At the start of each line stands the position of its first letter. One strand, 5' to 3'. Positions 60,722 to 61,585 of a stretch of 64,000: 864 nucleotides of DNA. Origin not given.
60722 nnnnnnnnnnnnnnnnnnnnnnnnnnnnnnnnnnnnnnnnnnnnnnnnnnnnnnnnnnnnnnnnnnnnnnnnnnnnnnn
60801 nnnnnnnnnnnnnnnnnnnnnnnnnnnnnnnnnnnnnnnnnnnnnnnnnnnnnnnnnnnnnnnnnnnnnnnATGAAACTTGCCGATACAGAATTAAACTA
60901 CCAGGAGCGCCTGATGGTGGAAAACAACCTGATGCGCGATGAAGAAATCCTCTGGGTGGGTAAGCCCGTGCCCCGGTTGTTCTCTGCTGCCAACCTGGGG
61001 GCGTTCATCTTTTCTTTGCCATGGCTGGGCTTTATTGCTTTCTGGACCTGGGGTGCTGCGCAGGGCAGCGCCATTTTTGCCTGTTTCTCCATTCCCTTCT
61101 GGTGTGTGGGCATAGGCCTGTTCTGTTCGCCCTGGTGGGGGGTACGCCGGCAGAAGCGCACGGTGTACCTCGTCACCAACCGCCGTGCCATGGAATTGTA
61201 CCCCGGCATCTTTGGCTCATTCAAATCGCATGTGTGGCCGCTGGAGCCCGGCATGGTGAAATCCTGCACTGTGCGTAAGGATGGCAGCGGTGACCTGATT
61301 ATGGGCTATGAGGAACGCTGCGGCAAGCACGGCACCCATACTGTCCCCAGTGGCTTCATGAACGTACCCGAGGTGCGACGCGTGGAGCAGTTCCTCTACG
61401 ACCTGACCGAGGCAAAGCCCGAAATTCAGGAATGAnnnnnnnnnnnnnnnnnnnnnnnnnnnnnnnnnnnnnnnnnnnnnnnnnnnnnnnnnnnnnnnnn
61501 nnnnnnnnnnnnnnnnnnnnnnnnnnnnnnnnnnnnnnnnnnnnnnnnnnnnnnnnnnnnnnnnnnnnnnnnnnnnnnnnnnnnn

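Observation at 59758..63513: Translationally coupled array of six diverged PH-like membrane paralogues ending in a secreted ankyrin protein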

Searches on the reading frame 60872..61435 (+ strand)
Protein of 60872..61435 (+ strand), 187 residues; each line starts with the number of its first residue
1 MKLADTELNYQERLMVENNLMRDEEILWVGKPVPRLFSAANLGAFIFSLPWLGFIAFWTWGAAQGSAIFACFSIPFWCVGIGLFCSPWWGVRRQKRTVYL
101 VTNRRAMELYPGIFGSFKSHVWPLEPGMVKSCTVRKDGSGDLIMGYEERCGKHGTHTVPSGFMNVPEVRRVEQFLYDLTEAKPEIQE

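Call 3: search_protein_families(library=pfam, proteins=[window:60872-61435:+], max_evalue=1)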
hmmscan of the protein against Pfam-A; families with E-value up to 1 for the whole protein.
window:60872-61435:+ (187 aa): 1 family
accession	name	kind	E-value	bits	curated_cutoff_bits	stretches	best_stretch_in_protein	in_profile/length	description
PF11384.13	DUF3188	-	0.27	11.3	24.6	1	52-96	8-49/50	Protein of unknown function (DUF3188)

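Call 6: search_protein_families(library=ncbifam, proteins=[window:60872-61435:+], max_evalue=1)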
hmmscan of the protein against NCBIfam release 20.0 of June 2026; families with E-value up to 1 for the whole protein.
window:60872-61435:+ (187 aa): 2 families
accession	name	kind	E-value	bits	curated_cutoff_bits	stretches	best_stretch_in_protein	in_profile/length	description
NF040894.1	puhB_PGC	equivalog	0.00033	20.6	110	1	18-142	14-140/176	photosynthetic complex putative assembly protein PuhB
NF009601.0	PRK13043.1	equivalog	0.3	10.3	465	1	47-100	55-107/241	superantigen-like protein SSL14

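Call 11: find_related_loci(query=window:60872-61432:+, collection=genome_contigs, flank=7000)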
Query window:60872-61432:+ (187 aa) in genome_contigs; peptide patterns used: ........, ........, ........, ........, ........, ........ (x = any residue, [..] = any of these).
68 stretches matched a pattern; 27 encode a relative of the query (tblastn E <= 1e-3); 27 distinct loci.
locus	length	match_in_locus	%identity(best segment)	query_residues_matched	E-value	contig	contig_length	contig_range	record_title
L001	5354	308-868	81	1-187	3e-107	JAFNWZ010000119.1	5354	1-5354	MAG: Akkermansia sp. isolate RGIG199 Dairy_cattle_Cecum-5__c237749, whole genome shotgun sequence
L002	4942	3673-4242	77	1-185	1e-101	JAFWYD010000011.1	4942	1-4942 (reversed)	MAG: Akkermansia sp. isolate RGIG6177 Sheep_Rectum-1__c99238, whole genome shotgun sequence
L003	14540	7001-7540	80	1-180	2e-100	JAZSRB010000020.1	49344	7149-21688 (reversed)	MAG: Akkermansia sp. isolate T1900044540_TS20190006.MAGScoT_cleanbin_000016 SGB_57_k141_1527139, whole genome shotgun se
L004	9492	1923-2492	75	1-185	1e-99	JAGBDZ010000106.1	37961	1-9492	MAG: Akkermansia sp. isolate RGIG9032 Water_deer_Rectum-4__c230986, whole genome shotgun sequence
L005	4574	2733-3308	75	1-187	2e-99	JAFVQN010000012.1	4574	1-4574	MAG: Akkermansia sp. isolate RGIG5303 Sheep_Colon-2__c25585, whole genome shotgun sequence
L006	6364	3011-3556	77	1-182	3e-99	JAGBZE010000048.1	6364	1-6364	MAG: Akkermansia sp. isolate RGIG9580 Yak_Colon-4__c193982, whole genome shotgun sequence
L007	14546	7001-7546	76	1-182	1e-98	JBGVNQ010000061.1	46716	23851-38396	MAG: Akkermansia sp. isolate fecal_MAG_230 fecal_MAG_230_contig_0061, whole genome shotgun sequence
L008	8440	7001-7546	77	1-182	9e-99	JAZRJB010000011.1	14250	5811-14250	MAG: Akkermansia sp. isolate T1900045469_YK20190160.MAGScoT_cleanbin_000063 SGB_7230_k141_798814, whole genome shotgun s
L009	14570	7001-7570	75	1-185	4e-98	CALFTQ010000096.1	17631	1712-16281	MAG TPA_asm: uncultured Verrucomicrobiales bacterium isolate SRR6425825_bin.50_CONCOCT_v1.1_MAG genome assembly, contig:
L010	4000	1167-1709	78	1-181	2e-98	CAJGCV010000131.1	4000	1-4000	MAG: uncultured Akkermansia sp. isolate MAG30 genome assembly, contig: k141_1369740_length_4000_cov_13.9083, whole genom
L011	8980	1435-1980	76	1-182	2e-97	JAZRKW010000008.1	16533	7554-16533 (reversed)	MAG: Akkermansia sp. isolate T1900045445_YK20190136.MAGScoT_cleanbin_000012 SGB_7144_k141_1153172, whole genome shotgun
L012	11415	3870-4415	76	1-182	1e-97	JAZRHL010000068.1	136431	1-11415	MAG: Akkermansia sp. isolate T1900045481_YK20190175.MAGScoT_cleanbin_000007 SGB_7322_k141_508485, whole genome shotgun s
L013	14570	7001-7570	74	1-185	2e-97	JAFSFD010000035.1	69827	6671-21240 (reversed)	MAG: Akkermansia sp. isolate RGIG3086 Goat_Rectum-5__c417, whole genome shotgun sequence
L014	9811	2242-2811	74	1-185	5e-97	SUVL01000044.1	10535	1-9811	MAG: Akkermansiaceae bacterium isolate SIG71 NODE_101717_length_10535_cov_32.420350, whole genome shotgun sequence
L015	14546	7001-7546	80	1-182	8e-96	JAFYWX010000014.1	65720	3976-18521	MAG: Akkermansia sp. isolate RGIG7496 Water_buffalos_Colon-5__c28, whole genome shotgun sequence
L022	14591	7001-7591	42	1-187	3e-36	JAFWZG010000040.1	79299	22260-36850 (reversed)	MAG: Akkermansia sp. isolate RGIG6206 Sheep_Rectum-2__c367, whole genome shotgun sequence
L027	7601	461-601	55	37-83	2e-13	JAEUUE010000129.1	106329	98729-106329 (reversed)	MAG: Cyclobacteriaceae bacterium isolate new MAG-347 k141_1285408, whole genome shotgun sequence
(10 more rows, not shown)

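Call 18: search_protein_families(library=pfam, alignment_id=A2, max_evalue=0.01)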
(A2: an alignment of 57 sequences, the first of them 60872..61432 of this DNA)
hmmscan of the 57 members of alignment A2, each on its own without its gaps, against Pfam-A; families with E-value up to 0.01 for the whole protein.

A. member 1, window:60872-61432:+ (187 aa): 0 families

B. families by the number of members that match (of 57 scanned): 2 families
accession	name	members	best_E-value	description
PF20585.4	Pectate_lyase_5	1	0.0048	Putative pectate lyase-like adhesive domain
PF03703.20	bPH_2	1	0.0053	Bacterial PH domain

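Call 19: search_solved_structures(query=A2, max_evalue=10, show_alignments=2)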
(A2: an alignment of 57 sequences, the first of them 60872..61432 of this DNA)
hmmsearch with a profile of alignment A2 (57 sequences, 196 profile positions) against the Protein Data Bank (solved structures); distinct sequences matched with E-value up to 10: 11.
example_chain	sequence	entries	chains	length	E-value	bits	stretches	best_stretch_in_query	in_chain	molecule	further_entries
8zdz_A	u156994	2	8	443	0.017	17.6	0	46-112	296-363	Gustatory receptor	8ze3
8y9y_B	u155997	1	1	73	0.65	12.4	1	41-91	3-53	Substrate FtsQ-LacY(+1C)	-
8ya2_B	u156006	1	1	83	1.1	11.6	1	41-91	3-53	Cell division protein FtsQ,Lactose permease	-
1r9l_A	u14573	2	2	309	1.3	11.4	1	17-86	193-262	Glycine betaine-binding periplasmic protein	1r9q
2lly_A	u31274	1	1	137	1.4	11.3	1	35-100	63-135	Neuronal acetylcholine receptor subunit alpha-4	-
8ya3_B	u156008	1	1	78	1.4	11.3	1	41-91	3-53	Cell division protein FtsQ,Lactose permease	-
8ya0_B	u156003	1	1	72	1.6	11.1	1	43-91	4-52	Cell division protein FtsQ,Lactose permease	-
9faj_L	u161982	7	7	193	6.5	9.1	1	73-101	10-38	LHFPL tetraspan subfamily member 4 protein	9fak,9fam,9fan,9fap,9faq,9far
8xli_e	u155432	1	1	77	7.1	9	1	47-109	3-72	V-type proton ATPase subunit e 2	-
6xbw_e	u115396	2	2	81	7.5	8.9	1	47-109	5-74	V-type proton ATPase subunit e 2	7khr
6vq6_e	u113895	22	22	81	8.9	8.7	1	46-109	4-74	V-type proton ATPase subunit e 2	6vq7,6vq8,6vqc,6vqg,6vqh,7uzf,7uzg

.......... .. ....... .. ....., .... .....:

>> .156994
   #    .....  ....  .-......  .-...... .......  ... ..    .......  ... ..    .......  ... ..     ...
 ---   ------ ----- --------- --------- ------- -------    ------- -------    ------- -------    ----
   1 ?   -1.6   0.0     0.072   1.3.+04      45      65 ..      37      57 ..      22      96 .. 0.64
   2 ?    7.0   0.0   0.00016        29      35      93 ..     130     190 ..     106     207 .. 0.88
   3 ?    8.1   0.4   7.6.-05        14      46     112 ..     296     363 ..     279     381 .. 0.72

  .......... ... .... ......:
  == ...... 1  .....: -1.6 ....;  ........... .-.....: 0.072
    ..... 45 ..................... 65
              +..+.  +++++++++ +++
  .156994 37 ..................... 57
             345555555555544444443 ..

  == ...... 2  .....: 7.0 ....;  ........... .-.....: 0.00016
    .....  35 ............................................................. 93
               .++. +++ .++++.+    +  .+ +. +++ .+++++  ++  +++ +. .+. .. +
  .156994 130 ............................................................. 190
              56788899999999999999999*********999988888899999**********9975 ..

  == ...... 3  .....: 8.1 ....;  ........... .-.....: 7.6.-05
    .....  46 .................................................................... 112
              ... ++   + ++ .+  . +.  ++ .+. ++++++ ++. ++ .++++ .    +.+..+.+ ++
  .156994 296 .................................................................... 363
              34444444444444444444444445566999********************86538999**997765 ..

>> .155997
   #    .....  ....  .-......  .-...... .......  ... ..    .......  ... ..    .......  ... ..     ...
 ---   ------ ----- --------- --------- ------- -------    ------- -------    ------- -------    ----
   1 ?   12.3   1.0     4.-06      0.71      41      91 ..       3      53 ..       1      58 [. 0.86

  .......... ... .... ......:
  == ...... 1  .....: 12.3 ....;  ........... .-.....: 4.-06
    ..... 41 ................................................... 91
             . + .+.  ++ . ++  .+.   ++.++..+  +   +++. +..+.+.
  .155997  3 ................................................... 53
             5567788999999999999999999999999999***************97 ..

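Call 20: find_homologous_proteins(query=A2, max_evalue=0.00001)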
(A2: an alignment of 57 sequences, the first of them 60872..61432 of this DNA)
Query A2 (57 sequences) (187 aa, profile of the alignment): 208 proteins with E <= 0.00001 among 2828 candidates; the best 120 are listed.
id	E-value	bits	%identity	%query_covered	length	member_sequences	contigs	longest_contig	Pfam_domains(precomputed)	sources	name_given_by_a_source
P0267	6.9e-72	259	34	91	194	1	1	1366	-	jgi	jgi:hypothetical protein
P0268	7.7e-72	259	34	92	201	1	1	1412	-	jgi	-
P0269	1.2e-71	258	36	96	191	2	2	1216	-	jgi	jgi:hypothetical protein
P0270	1.2e-71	258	34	91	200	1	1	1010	-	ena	-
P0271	2.6e-71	257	36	88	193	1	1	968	-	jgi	jgi:hypothetical protein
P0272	3.9e-71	256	33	95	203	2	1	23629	-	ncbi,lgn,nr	ncbi:MAG: PH domain-containing protein [Phycisphaerae bacterium]|nr:PH domain-containing protein [Ph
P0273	4.0e-71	256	33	94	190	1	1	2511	-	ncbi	-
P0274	9.1e-71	255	35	87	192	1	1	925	-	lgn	-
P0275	1.3e-70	255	34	91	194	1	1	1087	-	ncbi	-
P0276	1.4e-70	255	33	92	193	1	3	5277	-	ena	-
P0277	1.7e-70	254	31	95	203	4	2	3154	-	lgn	-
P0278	2.0e-70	254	30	94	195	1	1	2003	-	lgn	-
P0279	2.4e-70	254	34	88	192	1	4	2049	-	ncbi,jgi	jgi:hypothetical protein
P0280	9.5e-70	252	34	93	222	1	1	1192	-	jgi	jgi:hypothetical protein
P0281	9.6e-70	252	34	88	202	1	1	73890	-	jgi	-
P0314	2.2e-66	241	30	95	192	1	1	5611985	-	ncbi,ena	-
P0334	1.5e-64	235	30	88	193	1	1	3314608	-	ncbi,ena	-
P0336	2.2e-64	234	34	95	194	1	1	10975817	-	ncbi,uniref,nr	ncbi:hypothetical protein Enr13x_09110 [Stieleria neptunia]|uniref:DUF304 domain-containing protein 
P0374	5.0e-58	214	100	100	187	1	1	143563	-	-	-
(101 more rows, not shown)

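Call 32: predict_structure(alignment_id=A3)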
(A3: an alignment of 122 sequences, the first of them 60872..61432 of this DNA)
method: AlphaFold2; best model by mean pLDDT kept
length: 187 residues; sequences in the alignment: 122
mean_pLDDT: 94.4   pTM: 0.85
mean pLDDT of the five models: 94.4, 94.0, 93.7, 93.6, 93.6
residues with pLDDT >= 90: 174; 70-90: 9; 50-70: 4; < 50: 0
segments of 3 or more residues with pLDDT < 50: none
pLDDT, mean of each block of 10 residues (from residue 1): 90 96 96 94 95 95 93 95 95 97 97 93 97 98 97 95 98 97 68
secondary structure, 60 per line:
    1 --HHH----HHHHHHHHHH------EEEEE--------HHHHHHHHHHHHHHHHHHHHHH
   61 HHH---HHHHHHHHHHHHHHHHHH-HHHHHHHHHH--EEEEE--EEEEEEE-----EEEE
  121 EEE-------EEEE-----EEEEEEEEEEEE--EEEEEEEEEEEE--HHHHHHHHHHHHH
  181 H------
elements in order: H10-19 E26-30 H39-63 H67-84 H86-95 E98-102 E105-111 E117-123 E131-134 E140-151 E154-165 H168-181

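Call 35: fold_search(model_id=the predicted structure, library=pdb)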
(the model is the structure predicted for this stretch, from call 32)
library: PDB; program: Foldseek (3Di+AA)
matches with E <= 10: 499; with E <= 0.001: 0
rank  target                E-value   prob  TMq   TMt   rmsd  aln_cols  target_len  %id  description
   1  6jm5_B                1.7e-03  1.00  0.30  0.43   7.5        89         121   13  Crystal structure of TBC1D23 C terminal domain (released 2019-10-16)
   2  6jm5_A                3.1e-03  1.00  0.30  0.43   7.5        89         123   13  Crystal structure of TBC1D23 C terminal domain (released 2019-10-16)
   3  8qqf_A                6.4e-03  1.00  0.28  0.40   7.8        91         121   13  TBC1D23 PH domain complexed with STX16 TLY motif (released 2024-04-10)
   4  3dcx_A                8.1e-03  0.99  0.29  0.43   6.6        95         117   16  Crystal structure of a duf1696 family protein with a pleckstrin-homology domain (shew_0819) from shewanella loihica pv (released 2008-07-29)
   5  3hsa_A                8.6e-03  0.98  0.27  0.38   6.1        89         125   13  Crystal structure of pleckstrin homology domain (YP_926556.1) from SHEWANELLA AMAZONENSIS SB2B at 1.99 A resolution (released 2009-06-23)
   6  7pgq_F                1.2e-02  0.98  0.26  0.05   6.4        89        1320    8  GAP-SecPH region of human neurofibromin isoform 2 in closed conformation. (released 2022-10-26)
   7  7pgr_F                1.2e-02  0.98  0.26  0.03   6.4        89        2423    8  The structure of human neurofibromin isoform 2 in closed conformation (released 2021-11-17)
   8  3hsa_C                1.4e-02  0.99  0.37  0.56   6.2       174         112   10  Crystal structure of pleckstrin homology domain (YP_926556.1) from SHEWANELLA AMAZONENSIS SB2B at 1.99 A resolution (released 2009-06-23)
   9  3hsa_D                1.6e-02  0.98  0.28  0.43   6.6        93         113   13  Crystal structure of pleckstrin homology domain (YP_926556.1) from SHEWANELLA AMAZONENSIS SB2B at 1.99 A resolution (released 2009-06-23)
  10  3dcx_C                1.8e-02  0.97  0.28  0.43   6.6        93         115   15  Crystal structure of a duf1696 family protein with a pleckstrin-homology domain (shew_0819) from shewanella loihica pv (released 2008-07-29)
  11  3hsa_E                2.0e-02  0.95  0.27  0.41   6.7        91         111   12  Crystal structure of pleckstrin homology domain (YP_926556.1) from SHEWANELLA AMAZONENSIS SB2B at 1.99 A resolution (released 2009-06-23)
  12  3dcx_B                2.7e-02  0.96  0.28  0.42   6.5        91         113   13  Crystal structure of a duf1696 family protein with a pleckstrin-homology domain (shew_0819) from shewanella loihica pv (released 2008-07-29)
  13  2cay_A                2.9e-02  0.87  0.25  0.33   6.9        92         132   12  Vps36 N-terminal PH domain (released 2006-04-07)
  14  5yqr                  3.9e-02  0.94  0.25  0.19   6.7        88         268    8  Crystal structure of the PH-like domain of Lam6 (released 2018-01-31)
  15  8b6h_DR               4.6e-02  0.82  0.34  0.29   8.1       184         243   10  Cryo-EM structure of cytochrome c oxidase dimer (complex IV) from respiratory supercomplex of Tetrahymena thermophila (released 2023-03-29)
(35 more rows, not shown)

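Call 38: find_encoding_contigs(protein=P0336, flank=6000, max_places=2)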
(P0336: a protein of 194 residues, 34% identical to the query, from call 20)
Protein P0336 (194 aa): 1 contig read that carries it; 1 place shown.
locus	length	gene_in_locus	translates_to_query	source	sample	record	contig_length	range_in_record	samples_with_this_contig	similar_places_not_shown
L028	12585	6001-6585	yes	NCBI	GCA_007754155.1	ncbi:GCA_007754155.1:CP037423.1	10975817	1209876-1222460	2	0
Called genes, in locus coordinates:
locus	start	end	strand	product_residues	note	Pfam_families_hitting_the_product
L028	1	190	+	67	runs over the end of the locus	-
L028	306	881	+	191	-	PF05239:PRC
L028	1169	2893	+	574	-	-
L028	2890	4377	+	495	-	PF01232:Mannitol_dh, PF08125:Mannitol_dh_C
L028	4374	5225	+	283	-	PF05368:NmrA, PF13460:NAD_binding_10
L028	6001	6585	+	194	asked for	-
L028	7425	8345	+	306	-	PF13495:Phage_int_SAM_4, PF02899:Phage_int_SAM_1 (weak), PF00589:Phage_integrase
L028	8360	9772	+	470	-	PF14319:Zn_Tnp_IS91, PF04986:Y2_Tnp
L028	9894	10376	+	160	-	-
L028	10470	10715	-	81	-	-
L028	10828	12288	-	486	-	-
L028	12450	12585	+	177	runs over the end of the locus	-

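Call 39: find_encoding_contigs(protein=P0314, flank=6000, max_places=2)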
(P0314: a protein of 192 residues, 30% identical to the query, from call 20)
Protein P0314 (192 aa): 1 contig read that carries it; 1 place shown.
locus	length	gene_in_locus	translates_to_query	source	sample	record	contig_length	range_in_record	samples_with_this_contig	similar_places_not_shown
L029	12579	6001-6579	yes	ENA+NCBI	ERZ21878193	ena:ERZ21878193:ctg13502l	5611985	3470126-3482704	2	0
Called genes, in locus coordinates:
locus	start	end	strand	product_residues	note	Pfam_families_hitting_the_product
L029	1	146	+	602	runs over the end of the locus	PF00009:GTP_EFTU, PF01926:MMR_HSR1 (weak), PF22042:EF-G_D2, PF03144:GTP_EFTU_D2, PF00679:EFG_C, PF21018:BipA_C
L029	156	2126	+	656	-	PF00005:ABC_tran, PF02463:SMC_N (faint), PF13555:AAA_29 (faint), PF13304:AAA_21 (faint), PF12848:ABC_tran_Xtn, PF00005:ABC_tran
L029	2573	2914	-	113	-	-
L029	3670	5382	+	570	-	PF14280:DUF4365 (weak)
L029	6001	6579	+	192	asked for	-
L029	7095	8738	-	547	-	PF00370:FGGY_N, PF02782:FGGY_C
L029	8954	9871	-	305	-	PF00701:DHDPS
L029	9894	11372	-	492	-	PF00884:Sulfatase, PF01663:Phosphodiest, PF02995:DUF229 (weak), PF16347:SGSH_C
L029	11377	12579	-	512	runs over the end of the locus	PF00884:Sulfatase, PF01663:Phosphodiest, PF16347:SGSH_C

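Call 40: find_encoding_contigs(protein=P0334, flank=6000, max_places=2)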
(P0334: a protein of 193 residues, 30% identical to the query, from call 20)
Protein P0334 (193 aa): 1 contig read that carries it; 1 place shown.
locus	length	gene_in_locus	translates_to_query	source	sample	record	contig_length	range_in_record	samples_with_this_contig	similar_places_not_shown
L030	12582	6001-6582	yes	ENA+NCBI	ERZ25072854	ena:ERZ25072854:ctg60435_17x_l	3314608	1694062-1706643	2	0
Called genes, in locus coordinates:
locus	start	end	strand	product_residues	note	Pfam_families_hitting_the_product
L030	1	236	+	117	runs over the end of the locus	PF00903:Glyoxalase, PF12681:Glyoxalase_2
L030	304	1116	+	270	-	PF13489:Methyltransf_23, PF00398:RrnaAD (weak), PF08241:Methyltransf_11, PF08242:Methyltransf_12, PF13649:Methyltransf_25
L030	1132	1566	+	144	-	PF13673:Acetyltransf_10, PF00583:Acetyltransf_1, PF13508:Acetyltransf_7 (weak)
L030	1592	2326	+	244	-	PF13302:Acetyltransf_3, PF00583:Acetyltransf_1 (weak)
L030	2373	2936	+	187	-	-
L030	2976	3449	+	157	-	PF00583:Acetyltransf_1, PF13508:Acetyltransf_7 (weak)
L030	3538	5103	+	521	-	PF00251:Glyco_hydro_32N, PF08244:Glyco_hydro_32C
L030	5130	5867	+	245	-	PF05721:PhyH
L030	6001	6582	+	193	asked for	-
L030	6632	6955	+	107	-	PF04266:ASCH (weak)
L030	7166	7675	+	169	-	PF01810:LysE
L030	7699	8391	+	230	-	PF00702:Hydrolase, PF13419:HAD_2, PF13242:Hydrolase_like (weak)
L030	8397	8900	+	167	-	PF01965:DJ-1_PfpI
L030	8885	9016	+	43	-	-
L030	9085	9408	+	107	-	PF07883:Cupin_2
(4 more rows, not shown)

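Call 51: search_protein_families(library=padloc, proteins=[window:60872-61435:+], max_evalue=0.1)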
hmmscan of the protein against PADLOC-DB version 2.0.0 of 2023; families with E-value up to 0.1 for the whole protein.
window:60872-61435:+ (187 aa): 0 families

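Call 52: search_protein_families(library=pfam, proteins=[L007:10200-11270:+, L007:11339-12439:+, L022:7001-7819:+, L022:8391-9482:+, L022:9479-10372:+, L022:10369-11121:+], max_evalue=0.1)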
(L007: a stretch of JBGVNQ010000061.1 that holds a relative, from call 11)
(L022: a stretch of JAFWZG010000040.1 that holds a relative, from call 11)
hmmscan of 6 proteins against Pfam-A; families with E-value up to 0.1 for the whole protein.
L007:10200-11270:+ (356 aa): 0 families

L007:11339-12439:+ (366 aa): 0 families

L022:7001-7819:+ (272 aa): 1 family
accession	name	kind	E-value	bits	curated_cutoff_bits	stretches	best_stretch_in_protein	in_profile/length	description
PF02656.20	DUF202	-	0.044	14.7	23.4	1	206-233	36-63/68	Domain of unknown function (DUF202)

L022:8391-9482:+ (363 aa): 2 families
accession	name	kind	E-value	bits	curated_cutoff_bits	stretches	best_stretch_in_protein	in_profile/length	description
PF12158.14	DUF3592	-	0.00044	21.3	25.3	1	261-330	1-82/84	Domain of unknown function (DUF3592)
PF07332.16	Phage_holin_3_6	-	0.02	15.4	28.4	0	51-107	51-114/116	Putative Actinobacterial Holin-X, holin superfamily III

L022:9479-10372:+ (297 aa): 0 families

L022:10369-11121:+ (250 aa): 2 families
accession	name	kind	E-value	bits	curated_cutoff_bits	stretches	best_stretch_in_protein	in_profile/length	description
PF01569.27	PAP2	-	0.013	15.7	27.2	1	40-91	78-129/130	PAP2 superfamily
PF19744.4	DUF6232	-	0.045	14.6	27.4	1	29-93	20-84/117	Family of unknown function (DUF6232)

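Call 68: search_protein_families(library=ncbifam, alignment_id=A3, max_evalue=0.01)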
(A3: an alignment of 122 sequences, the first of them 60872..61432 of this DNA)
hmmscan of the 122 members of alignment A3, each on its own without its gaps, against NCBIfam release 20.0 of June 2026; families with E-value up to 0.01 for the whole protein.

A. member 1, window:60872-61432:+ (187 aa): 1 family
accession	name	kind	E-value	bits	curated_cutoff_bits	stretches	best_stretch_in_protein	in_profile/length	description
NF040894.1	puhB_PGC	equivalog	0.00033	20.6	110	1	18-142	14-140/176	photosynthetic complex putative assembly protein PuhB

B. families by the number of members that match (of 122 scanned): 1 family
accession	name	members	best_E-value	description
NF040894.1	puhB_PGC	110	8.9e-09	photosynthetic complex putative assembly protein PuhB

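Call 76: find_related_loci(query=A3, collection=viral_contigs, flank=5000)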
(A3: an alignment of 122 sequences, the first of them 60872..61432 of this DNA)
Query A3 (187 aa) in viral_contigs; peptide patterns used: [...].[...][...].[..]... (x = any residue, [..] = any of these).
20 stretches matched a pattern, but none encodes a relative of the query by tblastn (E <= 1e-3).

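Call 81: find_encoding_contigs(protein=P0374, flank=10000, max_places=3)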
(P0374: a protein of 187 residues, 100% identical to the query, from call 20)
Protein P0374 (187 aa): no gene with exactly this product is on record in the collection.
